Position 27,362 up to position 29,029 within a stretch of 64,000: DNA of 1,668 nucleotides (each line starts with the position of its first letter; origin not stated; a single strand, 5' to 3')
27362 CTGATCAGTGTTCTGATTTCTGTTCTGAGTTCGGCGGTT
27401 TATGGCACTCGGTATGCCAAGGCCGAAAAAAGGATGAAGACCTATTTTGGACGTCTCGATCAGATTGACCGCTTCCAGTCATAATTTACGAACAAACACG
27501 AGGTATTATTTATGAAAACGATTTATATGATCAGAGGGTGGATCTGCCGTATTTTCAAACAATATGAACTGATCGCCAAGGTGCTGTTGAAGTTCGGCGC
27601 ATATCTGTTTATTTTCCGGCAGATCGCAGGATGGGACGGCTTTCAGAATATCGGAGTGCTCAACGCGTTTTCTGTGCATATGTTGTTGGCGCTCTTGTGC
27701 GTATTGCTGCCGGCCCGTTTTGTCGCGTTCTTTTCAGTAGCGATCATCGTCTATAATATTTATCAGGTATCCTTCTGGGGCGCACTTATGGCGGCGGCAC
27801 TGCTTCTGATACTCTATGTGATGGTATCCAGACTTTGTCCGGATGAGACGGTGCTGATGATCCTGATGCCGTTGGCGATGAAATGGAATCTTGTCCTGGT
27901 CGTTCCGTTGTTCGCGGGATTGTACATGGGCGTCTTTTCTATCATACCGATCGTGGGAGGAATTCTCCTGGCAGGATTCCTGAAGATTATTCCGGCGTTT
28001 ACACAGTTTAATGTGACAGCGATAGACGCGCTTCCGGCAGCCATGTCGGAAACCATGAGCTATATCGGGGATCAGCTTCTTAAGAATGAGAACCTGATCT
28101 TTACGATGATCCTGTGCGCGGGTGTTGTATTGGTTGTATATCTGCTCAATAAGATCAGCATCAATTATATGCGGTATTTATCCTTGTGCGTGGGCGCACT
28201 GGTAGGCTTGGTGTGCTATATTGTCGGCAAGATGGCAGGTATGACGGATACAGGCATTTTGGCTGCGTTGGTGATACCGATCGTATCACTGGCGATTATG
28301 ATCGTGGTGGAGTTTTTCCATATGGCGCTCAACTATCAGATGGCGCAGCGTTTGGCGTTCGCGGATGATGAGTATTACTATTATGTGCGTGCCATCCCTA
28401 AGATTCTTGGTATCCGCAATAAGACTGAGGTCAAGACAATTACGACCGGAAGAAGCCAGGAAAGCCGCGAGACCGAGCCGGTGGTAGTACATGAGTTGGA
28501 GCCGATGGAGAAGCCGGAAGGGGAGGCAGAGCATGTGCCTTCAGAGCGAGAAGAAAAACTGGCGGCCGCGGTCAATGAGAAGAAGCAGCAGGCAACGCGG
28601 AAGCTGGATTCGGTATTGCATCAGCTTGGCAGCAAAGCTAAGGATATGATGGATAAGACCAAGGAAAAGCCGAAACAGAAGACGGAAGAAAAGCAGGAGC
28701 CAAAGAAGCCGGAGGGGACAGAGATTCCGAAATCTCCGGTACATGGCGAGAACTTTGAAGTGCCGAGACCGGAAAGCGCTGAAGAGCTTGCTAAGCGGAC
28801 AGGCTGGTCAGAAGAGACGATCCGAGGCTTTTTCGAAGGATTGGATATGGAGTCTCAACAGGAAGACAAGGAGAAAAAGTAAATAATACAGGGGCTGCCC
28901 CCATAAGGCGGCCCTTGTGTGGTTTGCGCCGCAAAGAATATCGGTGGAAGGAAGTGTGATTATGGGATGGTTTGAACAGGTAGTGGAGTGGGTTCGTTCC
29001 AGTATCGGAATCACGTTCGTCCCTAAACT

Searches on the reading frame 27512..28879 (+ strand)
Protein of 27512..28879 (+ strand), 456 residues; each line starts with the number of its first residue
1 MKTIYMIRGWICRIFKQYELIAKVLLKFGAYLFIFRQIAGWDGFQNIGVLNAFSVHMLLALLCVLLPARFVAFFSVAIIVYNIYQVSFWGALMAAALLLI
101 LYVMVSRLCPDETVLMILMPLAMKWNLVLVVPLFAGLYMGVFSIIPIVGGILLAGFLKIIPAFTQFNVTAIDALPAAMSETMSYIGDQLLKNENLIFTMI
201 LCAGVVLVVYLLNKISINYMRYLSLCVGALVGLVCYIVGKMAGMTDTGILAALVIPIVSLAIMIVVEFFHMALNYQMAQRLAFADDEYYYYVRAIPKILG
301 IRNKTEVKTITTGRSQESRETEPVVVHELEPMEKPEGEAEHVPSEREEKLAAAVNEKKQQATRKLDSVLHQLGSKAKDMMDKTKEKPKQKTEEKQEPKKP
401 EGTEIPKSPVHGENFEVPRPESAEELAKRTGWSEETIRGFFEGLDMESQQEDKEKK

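Call 4: search_protein_families(library=pfam, proteins=[window:27512-28879:+], max_evalue=0.01)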
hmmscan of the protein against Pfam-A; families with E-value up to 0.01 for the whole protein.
window:27512-28879:+ (456 aa): 1 family
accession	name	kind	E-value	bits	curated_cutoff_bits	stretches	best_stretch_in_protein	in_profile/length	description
PF11994.14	DUF3489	-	0.0047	17.4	29.5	0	423-444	24-45/68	Protein of unknown function (DUF3489)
